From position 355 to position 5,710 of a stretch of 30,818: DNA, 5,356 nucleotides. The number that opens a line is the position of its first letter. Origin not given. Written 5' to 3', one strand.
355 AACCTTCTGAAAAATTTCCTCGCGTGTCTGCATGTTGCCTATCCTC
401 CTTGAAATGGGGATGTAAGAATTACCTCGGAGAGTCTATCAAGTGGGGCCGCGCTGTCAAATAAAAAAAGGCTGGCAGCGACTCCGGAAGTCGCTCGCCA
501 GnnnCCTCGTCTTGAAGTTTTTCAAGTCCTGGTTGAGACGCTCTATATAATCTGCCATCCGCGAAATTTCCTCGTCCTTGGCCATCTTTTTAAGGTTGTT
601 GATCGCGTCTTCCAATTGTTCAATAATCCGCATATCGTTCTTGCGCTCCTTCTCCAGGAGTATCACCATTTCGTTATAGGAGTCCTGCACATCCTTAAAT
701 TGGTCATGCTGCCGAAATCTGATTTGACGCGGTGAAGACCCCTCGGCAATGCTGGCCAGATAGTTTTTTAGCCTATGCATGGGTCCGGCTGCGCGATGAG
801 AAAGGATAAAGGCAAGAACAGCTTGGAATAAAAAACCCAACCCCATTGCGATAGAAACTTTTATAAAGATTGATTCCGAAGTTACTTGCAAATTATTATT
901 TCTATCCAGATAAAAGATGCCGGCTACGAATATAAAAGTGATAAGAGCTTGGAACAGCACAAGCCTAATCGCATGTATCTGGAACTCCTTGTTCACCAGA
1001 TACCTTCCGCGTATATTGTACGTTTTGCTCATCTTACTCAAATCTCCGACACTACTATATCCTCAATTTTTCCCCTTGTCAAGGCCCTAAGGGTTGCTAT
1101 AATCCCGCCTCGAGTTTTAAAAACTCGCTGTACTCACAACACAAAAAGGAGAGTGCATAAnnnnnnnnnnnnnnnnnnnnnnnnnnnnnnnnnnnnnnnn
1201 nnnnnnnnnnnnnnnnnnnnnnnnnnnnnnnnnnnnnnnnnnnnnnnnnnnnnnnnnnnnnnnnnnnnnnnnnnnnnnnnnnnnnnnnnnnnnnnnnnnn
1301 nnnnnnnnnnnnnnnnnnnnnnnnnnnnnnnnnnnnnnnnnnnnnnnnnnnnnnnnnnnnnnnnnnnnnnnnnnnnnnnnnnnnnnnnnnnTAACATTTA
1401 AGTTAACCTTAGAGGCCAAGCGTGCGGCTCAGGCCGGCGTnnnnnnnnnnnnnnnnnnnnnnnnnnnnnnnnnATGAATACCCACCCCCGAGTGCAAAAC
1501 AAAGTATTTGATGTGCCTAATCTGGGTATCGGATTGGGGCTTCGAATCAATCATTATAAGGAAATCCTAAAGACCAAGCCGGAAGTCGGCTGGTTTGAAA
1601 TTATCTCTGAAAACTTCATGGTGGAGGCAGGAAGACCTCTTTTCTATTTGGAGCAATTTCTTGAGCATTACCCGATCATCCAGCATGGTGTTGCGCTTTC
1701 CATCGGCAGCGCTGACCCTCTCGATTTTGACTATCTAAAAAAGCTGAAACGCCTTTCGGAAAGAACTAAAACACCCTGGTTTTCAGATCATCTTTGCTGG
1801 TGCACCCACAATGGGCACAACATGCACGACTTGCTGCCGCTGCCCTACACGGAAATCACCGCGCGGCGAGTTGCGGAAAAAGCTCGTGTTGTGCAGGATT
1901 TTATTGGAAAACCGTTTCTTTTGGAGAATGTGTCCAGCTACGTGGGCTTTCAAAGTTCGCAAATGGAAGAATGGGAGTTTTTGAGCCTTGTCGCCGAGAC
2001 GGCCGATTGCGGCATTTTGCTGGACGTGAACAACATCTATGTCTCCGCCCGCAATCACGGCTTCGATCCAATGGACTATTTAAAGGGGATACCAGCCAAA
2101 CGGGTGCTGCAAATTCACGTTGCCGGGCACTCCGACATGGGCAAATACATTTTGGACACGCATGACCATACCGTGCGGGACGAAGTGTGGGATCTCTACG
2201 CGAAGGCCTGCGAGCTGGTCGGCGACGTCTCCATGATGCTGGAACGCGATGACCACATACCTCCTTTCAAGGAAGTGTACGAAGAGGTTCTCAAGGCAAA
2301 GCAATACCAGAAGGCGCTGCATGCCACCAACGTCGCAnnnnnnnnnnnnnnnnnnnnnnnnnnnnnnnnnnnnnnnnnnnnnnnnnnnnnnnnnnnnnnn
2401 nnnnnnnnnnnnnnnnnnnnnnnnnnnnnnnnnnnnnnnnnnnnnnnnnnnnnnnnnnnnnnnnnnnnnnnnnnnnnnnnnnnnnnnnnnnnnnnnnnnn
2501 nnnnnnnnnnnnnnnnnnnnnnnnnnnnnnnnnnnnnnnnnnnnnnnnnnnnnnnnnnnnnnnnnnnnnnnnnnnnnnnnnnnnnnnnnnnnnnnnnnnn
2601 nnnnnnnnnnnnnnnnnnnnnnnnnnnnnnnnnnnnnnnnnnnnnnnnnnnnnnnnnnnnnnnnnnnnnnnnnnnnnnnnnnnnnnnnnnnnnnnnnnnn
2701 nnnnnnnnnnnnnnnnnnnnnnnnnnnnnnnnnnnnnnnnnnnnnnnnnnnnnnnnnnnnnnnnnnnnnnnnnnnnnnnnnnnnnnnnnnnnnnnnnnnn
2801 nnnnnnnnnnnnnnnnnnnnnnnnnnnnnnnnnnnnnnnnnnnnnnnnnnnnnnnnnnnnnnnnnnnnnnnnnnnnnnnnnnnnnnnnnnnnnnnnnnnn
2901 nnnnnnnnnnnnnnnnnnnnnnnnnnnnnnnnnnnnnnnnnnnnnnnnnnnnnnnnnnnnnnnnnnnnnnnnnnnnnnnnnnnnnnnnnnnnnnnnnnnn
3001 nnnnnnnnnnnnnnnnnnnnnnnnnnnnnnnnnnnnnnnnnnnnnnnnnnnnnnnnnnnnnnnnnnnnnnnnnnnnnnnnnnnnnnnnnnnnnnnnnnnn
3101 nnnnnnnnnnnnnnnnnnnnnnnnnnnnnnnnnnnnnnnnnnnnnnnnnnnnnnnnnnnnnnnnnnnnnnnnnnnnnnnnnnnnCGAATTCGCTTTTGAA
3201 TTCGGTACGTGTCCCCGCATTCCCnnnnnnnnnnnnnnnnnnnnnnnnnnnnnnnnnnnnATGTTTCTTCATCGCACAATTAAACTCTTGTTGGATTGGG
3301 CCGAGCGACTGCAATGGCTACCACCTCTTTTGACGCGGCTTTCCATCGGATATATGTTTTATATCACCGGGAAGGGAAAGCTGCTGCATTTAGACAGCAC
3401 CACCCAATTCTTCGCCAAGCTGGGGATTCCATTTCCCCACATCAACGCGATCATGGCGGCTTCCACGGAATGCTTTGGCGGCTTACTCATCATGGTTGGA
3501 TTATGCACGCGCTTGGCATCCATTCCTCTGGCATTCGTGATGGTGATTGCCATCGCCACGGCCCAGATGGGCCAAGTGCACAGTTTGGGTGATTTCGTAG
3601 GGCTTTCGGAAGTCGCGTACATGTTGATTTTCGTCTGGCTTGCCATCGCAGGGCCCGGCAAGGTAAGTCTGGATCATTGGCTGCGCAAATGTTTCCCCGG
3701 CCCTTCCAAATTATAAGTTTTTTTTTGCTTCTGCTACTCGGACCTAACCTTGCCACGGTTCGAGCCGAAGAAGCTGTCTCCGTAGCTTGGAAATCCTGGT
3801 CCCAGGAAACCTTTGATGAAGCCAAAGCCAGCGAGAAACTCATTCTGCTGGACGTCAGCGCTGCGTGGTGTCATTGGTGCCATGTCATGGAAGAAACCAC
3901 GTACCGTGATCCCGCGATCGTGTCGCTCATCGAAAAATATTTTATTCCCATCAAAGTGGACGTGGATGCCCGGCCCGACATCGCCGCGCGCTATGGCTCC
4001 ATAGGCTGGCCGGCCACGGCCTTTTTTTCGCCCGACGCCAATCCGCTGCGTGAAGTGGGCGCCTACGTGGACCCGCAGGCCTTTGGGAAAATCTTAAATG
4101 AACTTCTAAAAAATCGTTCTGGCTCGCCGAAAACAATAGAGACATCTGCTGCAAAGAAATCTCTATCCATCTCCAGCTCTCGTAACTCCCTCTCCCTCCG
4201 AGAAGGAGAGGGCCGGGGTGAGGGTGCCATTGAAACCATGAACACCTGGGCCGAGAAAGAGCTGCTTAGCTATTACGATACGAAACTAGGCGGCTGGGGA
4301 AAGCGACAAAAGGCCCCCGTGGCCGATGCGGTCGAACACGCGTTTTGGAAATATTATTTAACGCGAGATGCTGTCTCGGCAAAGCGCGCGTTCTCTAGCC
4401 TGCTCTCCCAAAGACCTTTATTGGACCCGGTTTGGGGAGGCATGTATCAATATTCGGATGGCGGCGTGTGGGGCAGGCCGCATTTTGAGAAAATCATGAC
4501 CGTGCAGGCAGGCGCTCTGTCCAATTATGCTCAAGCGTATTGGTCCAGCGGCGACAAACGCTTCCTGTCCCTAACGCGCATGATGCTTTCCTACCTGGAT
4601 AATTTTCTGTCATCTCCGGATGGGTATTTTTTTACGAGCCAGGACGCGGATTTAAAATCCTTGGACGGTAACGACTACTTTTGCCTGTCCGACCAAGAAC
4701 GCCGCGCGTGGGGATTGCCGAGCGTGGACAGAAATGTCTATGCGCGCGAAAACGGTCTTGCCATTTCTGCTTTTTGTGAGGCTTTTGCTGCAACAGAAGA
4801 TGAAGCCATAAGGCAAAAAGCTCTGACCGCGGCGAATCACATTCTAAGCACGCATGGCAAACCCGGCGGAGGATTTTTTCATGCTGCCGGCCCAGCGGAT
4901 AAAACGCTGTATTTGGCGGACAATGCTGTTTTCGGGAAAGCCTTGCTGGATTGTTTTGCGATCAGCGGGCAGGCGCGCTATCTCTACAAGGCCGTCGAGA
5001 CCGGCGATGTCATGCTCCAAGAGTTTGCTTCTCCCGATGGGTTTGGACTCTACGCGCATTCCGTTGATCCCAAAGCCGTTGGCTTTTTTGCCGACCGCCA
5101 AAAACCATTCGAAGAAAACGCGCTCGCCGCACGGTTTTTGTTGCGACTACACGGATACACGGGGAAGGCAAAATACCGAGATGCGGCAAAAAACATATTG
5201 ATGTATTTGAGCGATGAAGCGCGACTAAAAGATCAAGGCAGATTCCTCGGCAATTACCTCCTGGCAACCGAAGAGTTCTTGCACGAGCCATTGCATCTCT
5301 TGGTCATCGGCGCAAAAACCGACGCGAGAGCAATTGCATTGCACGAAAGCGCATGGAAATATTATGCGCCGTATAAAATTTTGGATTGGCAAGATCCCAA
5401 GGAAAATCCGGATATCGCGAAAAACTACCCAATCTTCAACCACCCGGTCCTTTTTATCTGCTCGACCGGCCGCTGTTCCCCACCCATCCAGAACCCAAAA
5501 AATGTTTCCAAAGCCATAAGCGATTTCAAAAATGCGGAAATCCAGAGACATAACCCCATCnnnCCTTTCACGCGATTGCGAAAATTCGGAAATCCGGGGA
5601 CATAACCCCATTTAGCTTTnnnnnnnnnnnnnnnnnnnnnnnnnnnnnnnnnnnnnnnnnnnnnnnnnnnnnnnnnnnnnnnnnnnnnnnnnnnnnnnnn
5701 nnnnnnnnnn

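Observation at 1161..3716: Bufferin-like MNIO RiPP cluster with a periodic hexapeptide-repeat precursor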

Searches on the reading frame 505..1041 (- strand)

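Call 3: search_protein_families(library=ncbifam, proteins=[window:505-1041:-], max_evalue=1)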
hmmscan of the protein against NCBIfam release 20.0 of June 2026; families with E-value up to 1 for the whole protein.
window:505-1041:- (179 aa): 8 families
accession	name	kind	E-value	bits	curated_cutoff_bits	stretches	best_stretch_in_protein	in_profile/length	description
NF033092.0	HK_WalK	equivalog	0.00045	18.9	725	1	62-147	179-264/594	cell wall metabolism sensor histidine kinase WalK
NF012163.2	BaeS_SmeS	equivalog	0.00066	18.7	500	1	66-136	170-240/457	sensor histidine kinase efflux regulator BaeS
NF058645.1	MCPCtpMPsAe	equivalog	0.0028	16.5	900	1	55-158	201-305/558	methyl-accepting chemotaxis protein CtpM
NF033094.0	HK_VanS_O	exception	0.011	15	720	1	58-137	44-125/345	vancomycin resistance histidine kinase VanS-O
NF007837.0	PRK10549.1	equivalog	0.013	14.3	603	1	64-134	168-238/466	envelope stress sensor histidine kinase BaeS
NF053592.1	HK_near_YfiR_like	equivalog_domain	0.046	13.3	194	1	17-126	108-218/223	sensor histidine kinase, YfiR-like protein-associated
NF005677.0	PRK07471.1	equivalog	0.11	11.6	252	1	73-154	202-279/366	DNA polymerase III subunit delta'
TIGR03042.1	PS_II_psbQ_bact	equivalog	0.2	11.5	106.9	1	128-177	89-138/142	photosystem II protein PsbQ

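Call 4: search_protein_families(library=pfam, proteins=[window:505-1041:-], max_evalue=1)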
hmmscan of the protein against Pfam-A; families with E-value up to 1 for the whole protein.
window:505-1041:- (179 aa): 6 families
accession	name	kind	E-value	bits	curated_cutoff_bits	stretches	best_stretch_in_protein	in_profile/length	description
PF03564.21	DUF1759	-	0.0015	19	25.4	1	93-175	32-111/148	Protein of unknown function (DUF1759)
PF18947.5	HAMP_2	-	0.0094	16.3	24.3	1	85-128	21-64/67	HAMP domain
PF00672.30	HAMP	-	0.01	16.6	25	1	80-126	2-48/53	HAMP domain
PF05746.21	DALR_1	-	0.012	16.2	22.3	1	123-176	26-74/117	DALR anticodon binding domain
PF05791.16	Bacillus_HBL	-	0.028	14.7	29.1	1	122-178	88-144/177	Bacillus haemolytic enterotoxin (HBL)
PF06436.16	Pneumovirus_M2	-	0.034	14.1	25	1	103-158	82-137/159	Pneumovirus matrix protein 2 (M2)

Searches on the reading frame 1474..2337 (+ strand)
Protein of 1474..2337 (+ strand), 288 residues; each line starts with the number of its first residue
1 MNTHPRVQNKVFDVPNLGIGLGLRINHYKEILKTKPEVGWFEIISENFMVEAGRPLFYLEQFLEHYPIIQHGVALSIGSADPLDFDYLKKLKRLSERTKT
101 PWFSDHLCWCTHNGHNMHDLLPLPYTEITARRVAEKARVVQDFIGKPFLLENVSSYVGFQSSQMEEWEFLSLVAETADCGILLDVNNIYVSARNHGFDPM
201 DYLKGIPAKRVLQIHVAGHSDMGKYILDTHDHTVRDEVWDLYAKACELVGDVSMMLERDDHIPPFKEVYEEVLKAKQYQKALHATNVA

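Call 3: search_protein_families(library=ncbifam, proteins=[window:1474-2337:+], max_evalue=1)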
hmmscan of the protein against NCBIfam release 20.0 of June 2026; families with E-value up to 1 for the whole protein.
window:1474-2337:+ (288 aa): 5 families
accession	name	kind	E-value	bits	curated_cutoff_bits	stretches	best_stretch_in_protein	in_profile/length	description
NF050167.1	MNIO_BufB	equivalog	5.8e-105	350.3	310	1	19-275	1-261/262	MNIO family bufferin maturase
NF003818.2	PRK05409.1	equivalog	1.6e-78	263.9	360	1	19-279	2-264/264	HvfB family MNIO-type RiPP peptide maturase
NF050151.1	RiPP_MNIO_ApyH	equivalog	1.6e-25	89.9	400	1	61-252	50-252/283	multinuclear non-heme iron-dependent oxidative enzyme ApyH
TIGR04159.2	methbact_MbnB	equivalog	3.6e-16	59.4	325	1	89-274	71-254/261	methanobactin biosynthesis protein MbnB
NF050165.1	MNIO_ChrH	equivalog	6.1e-13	48.6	600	1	60-246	51-244/363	MNIO family chryseobactin maturase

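Call 4: search_protein_families(library=pfam, proteins=[window:1474-2337:+], max_evalue=1)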
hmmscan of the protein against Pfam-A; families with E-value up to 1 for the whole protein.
window:1474-2337:+ (288 aa): 1 family
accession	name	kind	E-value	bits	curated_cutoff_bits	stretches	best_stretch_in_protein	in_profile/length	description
PF05114.20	MbnB_TglH_ChrH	-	5.5e-108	360.6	25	1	18-279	1-262/263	RiPP precursor modification enzyme MbnB/TglH/ChrH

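Call 17: search_solved_structures(query=window:1474-2337:+, show_alignments=3)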
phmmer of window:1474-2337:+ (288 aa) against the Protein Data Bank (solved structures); distinct sequences matched with E-value up to 0.001: 8.
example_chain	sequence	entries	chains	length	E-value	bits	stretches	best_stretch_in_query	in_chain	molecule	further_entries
3bww_A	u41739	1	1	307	3.4e-50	173.9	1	18-222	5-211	Protein of unknown function DUF692/COG3220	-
8hci_D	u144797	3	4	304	1e-19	73.9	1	92-249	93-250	DUF692 family protein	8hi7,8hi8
7tcr_A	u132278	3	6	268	2.6e-09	39.7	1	89-244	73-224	Methanobactin biosynthesis cassette protein MbnB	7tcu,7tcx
7fc0_B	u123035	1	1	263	8.2e-09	38.1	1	77-262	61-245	Methanobactin biosynthesis cassette protein MbnB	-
7fc0_E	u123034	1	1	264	8.3e-09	38.1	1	77-262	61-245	Methanobactin biosynthesis cassette protein MbnB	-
7dz9_B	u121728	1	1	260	2.1e-08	36.8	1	40-261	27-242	cpMbnB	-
7dz9_A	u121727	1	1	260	2.1e-08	36.8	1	40-261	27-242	MbnB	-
7tcw_A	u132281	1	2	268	3.7e-08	36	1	89-242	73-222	Methanobactin biosynthesis cassette protein MbnB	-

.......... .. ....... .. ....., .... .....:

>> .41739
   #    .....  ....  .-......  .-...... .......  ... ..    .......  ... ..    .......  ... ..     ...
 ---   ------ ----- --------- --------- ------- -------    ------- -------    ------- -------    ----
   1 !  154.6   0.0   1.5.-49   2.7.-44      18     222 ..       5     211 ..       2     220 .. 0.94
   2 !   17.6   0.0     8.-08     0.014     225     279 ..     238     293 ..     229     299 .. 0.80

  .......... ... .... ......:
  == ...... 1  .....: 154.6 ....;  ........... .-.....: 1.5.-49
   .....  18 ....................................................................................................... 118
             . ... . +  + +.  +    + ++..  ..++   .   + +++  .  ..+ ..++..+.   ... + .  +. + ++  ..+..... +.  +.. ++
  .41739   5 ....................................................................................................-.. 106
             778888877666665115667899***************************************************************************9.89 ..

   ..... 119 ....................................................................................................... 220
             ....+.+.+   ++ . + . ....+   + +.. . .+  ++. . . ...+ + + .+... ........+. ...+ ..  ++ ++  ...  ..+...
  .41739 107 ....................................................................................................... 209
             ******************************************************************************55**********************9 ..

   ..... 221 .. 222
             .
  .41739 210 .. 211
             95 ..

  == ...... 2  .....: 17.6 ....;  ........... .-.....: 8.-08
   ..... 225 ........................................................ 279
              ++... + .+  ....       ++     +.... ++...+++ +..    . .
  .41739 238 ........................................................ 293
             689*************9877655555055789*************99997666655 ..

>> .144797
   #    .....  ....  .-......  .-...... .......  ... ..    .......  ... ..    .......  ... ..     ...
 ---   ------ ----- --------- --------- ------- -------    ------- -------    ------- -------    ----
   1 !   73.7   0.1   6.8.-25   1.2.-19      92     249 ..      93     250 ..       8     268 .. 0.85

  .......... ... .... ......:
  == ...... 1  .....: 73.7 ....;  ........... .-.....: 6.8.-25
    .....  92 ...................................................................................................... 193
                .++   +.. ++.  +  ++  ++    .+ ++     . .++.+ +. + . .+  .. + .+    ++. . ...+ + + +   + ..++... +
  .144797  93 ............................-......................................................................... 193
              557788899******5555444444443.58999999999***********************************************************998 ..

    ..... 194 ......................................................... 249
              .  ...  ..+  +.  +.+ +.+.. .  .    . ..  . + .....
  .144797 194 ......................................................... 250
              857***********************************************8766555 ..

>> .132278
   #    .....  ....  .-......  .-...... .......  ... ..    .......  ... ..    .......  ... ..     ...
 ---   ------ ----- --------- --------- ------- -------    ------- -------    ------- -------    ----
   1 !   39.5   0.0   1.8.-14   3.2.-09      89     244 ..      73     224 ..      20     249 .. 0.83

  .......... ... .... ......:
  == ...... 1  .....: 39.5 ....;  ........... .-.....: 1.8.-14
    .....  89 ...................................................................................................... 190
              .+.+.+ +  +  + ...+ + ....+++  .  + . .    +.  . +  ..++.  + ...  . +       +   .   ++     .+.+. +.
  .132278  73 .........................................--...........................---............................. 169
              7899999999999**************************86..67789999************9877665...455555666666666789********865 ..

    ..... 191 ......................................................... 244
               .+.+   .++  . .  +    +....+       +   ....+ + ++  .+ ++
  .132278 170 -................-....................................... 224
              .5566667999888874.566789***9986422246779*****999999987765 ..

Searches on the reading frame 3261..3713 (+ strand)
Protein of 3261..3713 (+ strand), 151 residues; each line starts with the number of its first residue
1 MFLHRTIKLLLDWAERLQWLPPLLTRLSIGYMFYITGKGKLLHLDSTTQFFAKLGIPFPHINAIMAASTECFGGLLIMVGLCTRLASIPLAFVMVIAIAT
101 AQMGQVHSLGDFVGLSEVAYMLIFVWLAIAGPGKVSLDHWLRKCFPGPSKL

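Call 3: search_protein_families(library=ncbifam, proteins=[window:3261-3713:+], max_evalue=1)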
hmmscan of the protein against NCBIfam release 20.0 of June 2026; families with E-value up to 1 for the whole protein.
window:3261-3713:+ (151 aa): 1 family
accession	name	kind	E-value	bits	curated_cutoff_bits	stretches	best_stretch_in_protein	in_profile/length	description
NF050144.1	matur_HvfX_fam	equivalog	9.4e-24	84.4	80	2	19-105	1-91/165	HvfX family Cu-binding RiPP maturation protein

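Call 4: search_protein_families(library=pfam, proteins=[window:3261-3713:+], max_evalue=1)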
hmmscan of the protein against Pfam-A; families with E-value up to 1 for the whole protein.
window:3261-3713:+ (151 aa): 4 families
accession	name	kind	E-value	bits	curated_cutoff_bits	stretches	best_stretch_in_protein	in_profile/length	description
PF07681.17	DoxX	-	3.2e-20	73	23.6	1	23-101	3-83/85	DoxX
PF04173.18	DoxD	-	4.5e-05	23.9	22.7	1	64-144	69-147/167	TQO small subunit DoxD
PF07291.16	MauE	-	9.9e-05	23.1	27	1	23-99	6-85/128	Methylamine utilisation protein MauE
PF13564.11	DoxX_2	-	0.0042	17.6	26.3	1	31-103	8-83/103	DoxX-like family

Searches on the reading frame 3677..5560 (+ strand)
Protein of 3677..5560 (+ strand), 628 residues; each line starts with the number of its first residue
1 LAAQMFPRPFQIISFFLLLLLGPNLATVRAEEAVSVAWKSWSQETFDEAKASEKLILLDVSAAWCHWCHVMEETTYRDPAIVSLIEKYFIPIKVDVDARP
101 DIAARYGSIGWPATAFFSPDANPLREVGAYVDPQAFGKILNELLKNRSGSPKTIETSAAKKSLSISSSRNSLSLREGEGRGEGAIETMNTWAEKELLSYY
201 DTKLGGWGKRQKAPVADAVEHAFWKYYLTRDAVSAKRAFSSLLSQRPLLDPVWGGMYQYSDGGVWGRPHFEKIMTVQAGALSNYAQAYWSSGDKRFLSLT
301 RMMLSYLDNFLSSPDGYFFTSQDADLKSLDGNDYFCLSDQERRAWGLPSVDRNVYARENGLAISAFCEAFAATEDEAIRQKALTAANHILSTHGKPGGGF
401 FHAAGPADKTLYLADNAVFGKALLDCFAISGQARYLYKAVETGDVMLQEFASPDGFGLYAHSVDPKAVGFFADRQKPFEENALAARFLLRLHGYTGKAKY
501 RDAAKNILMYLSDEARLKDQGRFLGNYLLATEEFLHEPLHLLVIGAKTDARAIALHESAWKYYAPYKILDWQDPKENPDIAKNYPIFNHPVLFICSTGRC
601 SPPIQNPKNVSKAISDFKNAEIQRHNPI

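Call 3: search_protein_families(library=ncbifam, proteins=[window:3677-5560:+], max_evalue=1)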
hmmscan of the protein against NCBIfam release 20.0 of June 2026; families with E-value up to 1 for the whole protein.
window:3677-5560:+ (628 aa): 8 families
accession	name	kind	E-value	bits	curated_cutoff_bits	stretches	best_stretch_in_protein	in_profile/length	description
NF045694.1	seleno_TsoB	exception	2.1e-14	52.5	805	1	23-119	444-545/572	rhodanese/DsbD fusion-like selenoprotein TsoB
NF001419.0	PRK00293.1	subfamily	4.2e-08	32.2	330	1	43-143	467-572/574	protein-disulfide reductase DsbD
TIGR01068.1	thioredoxin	equivalog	9.6e-07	28.9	96.8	1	43-141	3-98/101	thioredoxin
NF043050.1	DisulfRedDsbH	equivalog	0.00017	21.7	190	1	32-96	39-103/166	disulfide reductase DsbH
TIGR01126.1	pdi_dom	equivalog_domain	0.0011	19.2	107.2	1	43-122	3-83/105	protein disulfide-isomerase domain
NF008229.0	PRK10996.1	equivalog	0.0076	16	125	1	42-118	41-114/141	thioredoxin TrxC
NF006898.0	PRK09381.1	equivalog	0.011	16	138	1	51-131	19-96/109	thioredoxin TrxA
TIGR01130.1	ER_PDI_fam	subfamily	0.017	14.7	344.25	1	42-121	7-86/476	protein disulfide-isomerase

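Call 4: search_protein_families(library=pfam, proteins=[window:3677-5560:+], max_evalue=1)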
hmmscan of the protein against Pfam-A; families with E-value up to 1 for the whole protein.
window:3677-5560:+ (628 aa): 7 families
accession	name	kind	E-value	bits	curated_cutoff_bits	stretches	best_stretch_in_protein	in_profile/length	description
PF03190.21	Thioredox_DsbH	-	6.2e-29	101.5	27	1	31-134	15-125/163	Protein of unknown function, DUF255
PF13899.12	Thioredoxin_7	-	4.4e-11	43.2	27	1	37-119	1-83/83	Thioredoxin-like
PF00085.26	Thioredoxin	-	7.5e-07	29.5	23.5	1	41-129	5-91/103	Thioredoxin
PF13098.12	Thioredoxin_2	-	4.8e-06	27.3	27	1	49-140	1-104/104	Thioredoxin-like domain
PF07470.19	Glyco_hydro_88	-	0.0024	17.4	26.6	1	353-509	25-161/352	Glycosyl Hydrolase Family 88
PF01532.26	Glyco_hydro_47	-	0.077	12.4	22.9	1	423-534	87-203/455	Glycosyl hydrolase family 47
PF06662.19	C5-epim_C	-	0.12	12.4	23.3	0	277-307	31-61/188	D-glucuronyl C5-epimerase C-terminus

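Call 65: search_solved_structures(query=window:3689-5560:+, max_evalue=0.001)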
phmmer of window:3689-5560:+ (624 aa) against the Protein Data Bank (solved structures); distinct sequences matched with E-value up to 0.001: 46.
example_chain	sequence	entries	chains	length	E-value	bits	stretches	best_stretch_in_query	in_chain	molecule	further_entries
7tkv_A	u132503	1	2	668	1.5e-26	96.3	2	22-127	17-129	Thioredox_DsbH domain-containing protein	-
3ira_A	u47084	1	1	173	1.4e-14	56.8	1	32-128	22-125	Conserved protein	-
1m7t_A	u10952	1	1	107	9.5e-07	30.9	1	36-126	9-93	Chimera of Human and E. coli thioredoxin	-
2kuc_A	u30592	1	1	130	1.3e-06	30.4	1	31-135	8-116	Putative disulphide-isomerase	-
3ziv_A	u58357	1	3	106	1.4e-06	30.4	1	39-116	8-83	AECA THIOREDOXIN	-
2yoi_A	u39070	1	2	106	1.9e-06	29.9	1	40-118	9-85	LECA THIOREDOXIN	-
2e0q_A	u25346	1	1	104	5.7e-06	28.3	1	40-127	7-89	thioredoxin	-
2lst_A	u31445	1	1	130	6.2e-06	28.2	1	34-139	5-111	Thioredoxin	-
2vlt_A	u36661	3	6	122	6.9e-06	28.1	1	23-126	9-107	THIOREDOXIN H ISOFORM 2.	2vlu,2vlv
3idv_A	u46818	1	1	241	8.6e-06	27.7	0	38-114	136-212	Protein disulfide-isomerase A4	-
3tco_A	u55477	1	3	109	2e-05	26.5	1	38-138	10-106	Thioredoxin (TrxA-1)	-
4ekz_A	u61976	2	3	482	2.8e-05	26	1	17-163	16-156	Protein disulfide-isomerase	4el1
2ynx_A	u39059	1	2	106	2.9e-05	26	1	38-116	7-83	LACA THIOREDOXIN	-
6x0b_A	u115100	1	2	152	2.9e-05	26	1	37-129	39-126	Thioredoxin H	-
8eoj_A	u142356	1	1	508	6.4e-05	24.8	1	39-163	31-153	Protein disulfide-isomerase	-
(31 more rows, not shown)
